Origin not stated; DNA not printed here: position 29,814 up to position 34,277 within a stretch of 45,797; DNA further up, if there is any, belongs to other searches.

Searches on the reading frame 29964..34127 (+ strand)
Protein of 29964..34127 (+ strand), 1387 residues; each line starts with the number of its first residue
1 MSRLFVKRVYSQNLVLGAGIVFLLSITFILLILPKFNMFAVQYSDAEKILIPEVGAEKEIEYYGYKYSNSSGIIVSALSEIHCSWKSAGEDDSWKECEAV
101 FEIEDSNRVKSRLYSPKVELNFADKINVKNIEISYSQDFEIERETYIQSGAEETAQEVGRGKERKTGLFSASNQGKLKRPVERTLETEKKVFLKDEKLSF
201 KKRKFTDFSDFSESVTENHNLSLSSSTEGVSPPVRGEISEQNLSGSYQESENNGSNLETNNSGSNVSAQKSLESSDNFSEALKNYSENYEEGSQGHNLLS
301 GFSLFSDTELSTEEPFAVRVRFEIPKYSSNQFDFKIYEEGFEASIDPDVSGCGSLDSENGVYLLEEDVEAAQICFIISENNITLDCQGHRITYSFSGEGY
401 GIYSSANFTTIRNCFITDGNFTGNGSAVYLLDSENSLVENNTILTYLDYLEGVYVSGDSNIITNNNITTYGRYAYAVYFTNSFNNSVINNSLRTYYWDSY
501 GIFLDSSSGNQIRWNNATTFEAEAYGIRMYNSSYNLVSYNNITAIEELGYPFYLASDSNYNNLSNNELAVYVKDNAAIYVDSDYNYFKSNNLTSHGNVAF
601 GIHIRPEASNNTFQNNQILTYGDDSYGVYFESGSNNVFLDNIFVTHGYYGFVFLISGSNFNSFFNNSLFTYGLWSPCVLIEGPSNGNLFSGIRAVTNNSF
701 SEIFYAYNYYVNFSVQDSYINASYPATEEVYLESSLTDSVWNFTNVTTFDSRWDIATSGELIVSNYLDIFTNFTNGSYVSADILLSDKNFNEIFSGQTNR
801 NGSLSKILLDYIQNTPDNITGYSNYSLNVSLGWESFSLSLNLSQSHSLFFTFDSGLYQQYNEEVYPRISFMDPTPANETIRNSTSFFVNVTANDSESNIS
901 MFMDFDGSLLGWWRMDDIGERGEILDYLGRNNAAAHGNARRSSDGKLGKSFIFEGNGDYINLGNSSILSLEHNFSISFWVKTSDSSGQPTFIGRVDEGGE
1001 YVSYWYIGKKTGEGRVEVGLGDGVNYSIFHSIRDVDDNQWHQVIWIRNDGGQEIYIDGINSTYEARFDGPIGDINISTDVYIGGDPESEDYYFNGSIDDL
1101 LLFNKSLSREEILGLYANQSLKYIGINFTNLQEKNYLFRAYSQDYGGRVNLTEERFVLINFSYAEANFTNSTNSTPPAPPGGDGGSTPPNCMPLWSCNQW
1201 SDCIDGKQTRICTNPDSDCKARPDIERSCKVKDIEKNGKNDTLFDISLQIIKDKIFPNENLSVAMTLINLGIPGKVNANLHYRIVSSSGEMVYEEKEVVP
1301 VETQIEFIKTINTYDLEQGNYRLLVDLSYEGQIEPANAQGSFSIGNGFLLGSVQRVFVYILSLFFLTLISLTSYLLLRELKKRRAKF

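Call 45: search_protein_families(library=pfam, proteins=[window:29964-34127:+], max_evalue=0.001)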
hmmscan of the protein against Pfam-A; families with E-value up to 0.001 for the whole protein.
window:29964-34127:+ (1387 aa): 5 families
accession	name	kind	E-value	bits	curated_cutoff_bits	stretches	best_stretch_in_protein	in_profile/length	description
PF13385.13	Laminin_G_3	-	2.2e-21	77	27.6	1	955-1112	2-150/151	Concanavalin A-like lectin/glucanases superfamily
PF13229.12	Beta_helix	-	1.2e-15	57.9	25.9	3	385-516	29-157/158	Right handed beta helix region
PF05048.19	NosD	-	5.6e-14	52.5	23.6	2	475-618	39-169/212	Periplasmic copper-binding protein (NosD)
PF02210.31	Laminin_G_2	-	4e-06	27.7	22.9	1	1012-1101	28-122/126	Laminin G domain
PF00054.30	Laminin_G_1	-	0.00011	22.9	24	1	980-1088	1-103/131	Laminin G domain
